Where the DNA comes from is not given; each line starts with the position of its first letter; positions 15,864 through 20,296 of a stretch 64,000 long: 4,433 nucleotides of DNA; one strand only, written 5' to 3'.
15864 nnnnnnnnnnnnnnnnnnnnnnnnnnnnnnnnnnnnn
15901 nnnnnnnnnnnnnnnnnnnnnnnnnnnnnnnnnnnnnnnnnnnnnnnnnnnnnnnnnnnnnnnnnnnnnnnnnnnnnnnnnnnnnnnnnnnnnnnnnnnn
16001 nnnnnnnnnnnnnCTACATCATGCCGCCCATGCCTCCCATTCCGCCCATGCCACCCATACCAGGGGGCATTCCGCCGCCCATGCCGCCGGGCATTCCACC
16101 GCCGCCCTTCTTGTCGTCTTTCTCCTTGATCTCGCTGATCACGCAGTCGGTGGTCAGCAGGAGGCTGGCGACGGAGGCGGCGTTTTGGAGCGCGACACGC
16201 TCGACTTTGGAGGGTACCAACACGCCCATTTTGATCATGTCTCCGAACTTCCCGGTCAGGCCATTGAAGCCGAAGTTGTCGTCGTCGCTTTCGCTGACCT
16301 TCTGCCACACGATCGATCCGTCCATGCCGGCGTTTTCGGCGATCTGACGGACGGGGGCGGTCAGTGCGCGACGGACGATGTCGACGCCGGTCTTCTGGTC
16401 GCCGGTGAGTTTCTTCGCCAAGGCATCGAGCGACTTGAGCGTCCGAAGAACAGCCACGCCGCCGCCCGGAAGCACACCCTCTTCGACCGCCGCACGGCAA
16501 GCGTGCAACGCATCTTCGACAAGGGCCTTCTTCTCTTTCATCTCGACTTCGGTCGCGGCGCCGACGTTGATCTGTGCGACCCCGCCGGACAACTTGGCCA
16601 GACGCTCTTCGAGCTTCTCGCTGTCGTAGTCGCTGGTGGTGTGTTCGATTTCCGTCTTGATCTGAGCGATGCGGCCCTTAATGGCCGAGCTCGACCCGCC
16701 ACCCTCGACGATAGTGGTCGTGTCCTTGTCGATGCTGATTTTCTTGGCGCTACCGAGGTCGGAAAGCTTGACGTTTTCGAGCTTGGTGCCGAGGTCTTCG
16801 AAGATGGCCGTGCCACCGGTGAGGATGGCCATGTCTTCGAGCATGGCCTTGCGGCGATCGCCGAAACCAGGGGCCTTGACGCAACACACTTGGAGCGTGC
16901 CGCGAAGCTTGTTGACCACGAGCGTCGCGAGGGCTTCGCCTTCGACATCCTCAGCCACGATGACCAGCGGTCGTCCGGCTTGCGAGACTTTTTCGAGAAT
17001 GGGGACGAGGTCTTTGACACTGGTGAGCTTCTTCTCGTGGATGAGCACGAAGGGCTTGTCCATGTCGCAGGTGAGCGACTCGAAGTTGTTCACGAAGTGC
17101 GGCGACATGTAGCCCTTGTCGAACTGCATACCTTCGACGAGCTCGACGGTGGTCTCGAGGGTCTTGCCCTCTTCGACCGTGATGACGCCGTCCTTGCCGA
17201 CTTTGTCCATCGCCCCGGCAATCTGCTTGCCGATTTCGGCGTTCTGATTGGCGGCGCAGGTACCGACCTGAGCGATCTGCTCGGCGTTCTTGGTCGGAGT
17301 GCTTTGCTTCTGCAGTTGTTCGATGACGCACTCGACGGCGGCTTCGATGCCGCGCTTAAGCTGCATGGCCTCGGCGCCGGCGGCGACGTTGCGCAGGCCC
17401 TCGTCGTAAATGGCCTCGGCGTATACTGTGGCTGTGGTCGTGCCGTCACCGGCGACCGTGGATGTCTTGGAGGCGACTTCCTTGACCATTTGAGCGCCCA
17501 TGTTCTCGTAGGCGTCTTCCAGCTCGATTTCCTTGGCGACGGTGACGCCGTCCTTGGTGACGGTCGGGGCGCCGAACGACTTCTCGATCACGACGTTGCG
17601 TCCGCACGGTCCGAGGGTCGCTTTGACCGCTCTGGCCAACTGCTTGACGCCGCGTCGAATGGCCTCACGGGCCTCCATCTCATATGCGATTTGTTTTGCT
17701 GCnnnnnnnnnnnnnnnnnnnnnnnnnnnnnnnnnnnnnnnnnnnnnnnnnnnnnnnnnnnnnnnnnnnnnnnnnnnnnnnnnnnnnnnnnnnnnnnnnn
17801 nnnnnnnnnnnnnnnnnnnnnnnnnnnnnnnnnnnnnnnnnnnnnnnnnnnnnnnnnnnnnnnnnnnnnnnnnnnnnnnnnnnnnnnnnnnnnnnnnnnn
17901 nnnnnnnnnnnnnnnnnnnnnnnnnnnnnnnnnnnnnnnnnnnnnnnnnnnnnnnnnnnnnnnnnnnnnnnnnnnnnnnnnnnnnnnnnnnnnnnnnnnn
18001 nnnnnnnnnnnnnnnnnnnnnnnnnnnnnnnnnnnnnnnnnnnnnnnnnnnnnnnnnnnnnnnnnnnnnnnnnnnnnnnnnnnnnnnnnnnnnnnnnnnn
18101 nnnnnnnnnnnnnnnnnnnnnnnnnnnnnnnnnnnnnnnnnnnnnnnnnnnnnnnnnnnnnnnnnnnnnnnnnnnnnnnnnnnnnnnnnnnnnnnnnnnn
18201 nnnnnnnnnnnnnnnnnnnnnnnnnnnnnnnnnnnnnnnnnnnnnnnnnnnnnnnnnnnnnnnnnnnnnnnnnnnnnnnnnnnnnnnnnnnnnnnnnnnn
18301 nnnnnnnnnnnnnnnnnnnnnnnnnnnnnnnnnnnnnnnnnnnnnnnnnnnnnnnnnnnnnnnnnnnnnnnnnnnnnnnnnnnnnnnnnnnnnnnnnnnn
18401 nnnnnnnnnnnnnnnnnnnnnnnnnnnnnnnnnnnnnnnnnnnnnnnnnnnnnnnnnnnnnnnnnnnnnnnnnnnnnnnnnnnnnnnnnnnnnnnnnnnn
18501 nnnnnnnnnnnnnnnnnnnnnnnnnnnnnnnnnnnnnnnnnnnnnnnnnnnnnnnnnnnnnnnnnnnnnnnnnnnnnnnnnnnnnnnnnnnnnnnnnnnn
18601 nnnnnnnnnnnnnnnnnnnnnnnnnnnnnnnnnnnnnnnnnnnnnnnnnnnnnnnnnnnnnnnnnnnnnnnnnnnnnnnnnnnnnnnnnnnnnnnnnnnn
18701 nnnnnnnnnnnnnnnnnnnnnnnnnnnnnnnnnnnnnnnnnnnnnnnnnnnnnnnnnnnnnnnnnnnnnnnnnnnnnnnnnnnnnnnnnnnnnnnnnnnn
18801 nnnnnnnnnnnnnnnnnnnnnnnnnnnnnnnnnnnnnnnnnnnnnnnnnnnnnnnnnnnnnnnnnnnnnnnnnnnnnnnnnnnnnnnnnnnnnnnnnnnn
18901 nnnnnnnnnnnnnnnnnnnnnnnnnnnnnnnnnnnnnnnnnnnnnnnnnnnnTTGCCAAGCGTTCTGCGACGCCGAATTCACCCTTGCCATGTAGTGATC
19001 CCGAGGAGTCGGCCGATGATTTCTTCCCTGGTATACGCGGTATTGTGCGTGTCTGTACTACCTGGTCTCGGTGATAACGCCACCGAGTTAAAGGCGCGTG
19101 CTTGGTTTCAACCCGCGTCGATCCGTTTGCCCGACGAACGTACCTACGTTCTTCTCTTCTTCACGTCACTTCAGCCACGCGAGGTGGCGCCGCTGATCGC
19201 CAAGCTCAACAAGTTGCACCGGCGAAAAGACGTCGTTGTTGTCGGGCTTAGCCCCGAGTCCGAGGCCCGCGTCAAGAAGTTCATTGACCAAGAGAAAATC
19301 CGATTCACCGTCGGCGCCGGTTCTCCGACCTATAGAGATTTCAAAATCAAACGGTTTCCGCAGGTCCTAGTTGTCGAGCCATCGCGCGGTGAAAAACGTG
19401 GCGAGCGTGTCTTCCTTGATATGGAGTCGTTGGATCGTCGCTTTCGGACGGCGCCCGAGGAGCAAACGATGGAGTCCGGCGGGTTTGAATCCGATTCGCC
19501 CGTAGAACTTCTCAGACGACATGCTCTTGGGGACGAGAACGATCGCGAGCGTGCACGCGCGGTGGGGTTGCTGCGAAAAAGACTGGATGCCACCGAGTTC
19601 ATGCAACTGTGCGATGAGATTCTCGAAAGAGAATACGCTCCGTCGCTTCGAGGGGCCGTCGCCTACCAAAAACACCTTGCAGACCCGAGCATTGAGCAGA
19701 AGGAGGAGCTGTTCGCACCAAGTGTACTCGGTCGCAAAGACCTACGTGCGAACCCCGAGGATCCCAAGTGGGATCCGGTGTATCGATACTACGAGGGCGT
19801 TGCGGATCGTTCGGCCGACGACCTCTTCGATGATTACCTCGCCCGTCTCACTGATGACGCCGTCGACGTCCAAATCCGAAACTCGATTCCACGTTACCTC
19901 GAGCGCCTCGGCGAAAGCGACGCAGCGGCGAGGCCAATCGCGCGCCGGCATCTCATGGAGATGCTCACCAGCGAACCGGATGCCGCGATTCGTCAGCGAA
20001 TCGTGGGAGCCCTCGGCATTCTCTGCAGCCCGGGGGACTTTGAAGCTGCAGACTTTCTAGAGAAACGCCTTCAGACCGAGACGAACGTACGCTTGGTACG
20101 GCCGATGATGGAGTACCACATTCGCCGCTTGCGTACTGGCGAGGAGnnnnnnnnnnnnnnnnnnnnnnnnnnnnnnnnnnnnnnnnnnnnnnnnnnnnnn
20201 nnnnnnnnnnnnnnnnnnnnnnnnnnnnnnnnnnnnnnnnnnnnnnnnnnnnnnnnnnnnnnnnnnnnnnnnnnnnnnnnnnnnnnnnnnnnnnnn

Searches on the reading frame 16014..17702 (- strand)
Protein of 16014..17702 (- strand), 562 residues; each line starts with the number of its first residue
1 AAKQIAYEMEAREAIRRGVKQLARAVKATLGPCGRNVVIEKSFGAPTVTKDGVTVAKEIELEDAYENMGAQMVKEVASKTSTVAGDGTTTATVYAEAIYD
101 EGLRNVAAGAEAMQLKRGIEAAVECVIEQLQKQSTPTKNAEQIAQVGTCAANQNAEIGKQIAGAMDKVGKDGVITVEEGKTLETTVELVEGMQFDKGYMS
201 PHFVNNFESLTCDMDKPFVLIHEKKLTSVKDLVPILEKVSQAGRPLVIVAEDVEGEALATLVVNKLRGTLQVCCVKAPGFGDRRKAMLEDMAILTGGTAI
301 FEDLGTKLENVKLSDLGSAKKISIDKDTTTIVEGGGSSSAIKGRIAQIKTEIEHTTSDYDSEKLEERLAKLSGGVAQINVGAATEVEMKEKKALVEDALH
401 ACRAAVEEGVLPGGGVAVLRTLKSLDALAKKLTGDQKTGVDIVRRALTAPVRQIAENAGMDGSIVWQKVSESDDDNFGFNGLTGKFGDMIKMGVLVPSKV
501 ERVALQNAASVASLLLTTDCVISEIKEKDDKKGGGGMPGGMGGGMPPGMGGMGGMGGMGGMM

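Call 17: search_protein_families(library=pfam, proteins=[window:16014-17702:-], max_evalue=0.001)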
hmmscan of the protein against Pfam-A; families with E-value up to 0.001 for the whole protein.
window:16014-17702:- (562 aa): 1 family
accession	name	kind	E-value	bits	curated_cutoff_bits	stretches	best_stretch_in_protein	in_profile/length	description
PF00118.29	Cpn60_TCP1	-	5.3e-75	253.4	34.3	1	22-524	1-488/490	TCP-1/cpn60 chaperonin family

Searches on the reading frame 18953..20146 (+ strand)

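Call 17: search_protein_families(library=pfam, proteins=[window:18953-20146:+], max_evalue=0.001)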
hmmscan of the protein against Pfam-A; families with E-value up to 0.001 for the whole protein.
window:18953-20146:+ (398 aa): 2 families
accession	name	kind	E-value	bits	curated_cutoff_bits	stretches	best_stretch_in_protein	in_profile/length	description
PF13646.12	HEAT_2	-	8.2e-06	26.5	27.7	1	315-378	23-76/88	HEAT repeats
PF00578.27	AhpC-TSA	-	0.00011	22.5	26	1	55-123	16-89/124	AhpC/TSA family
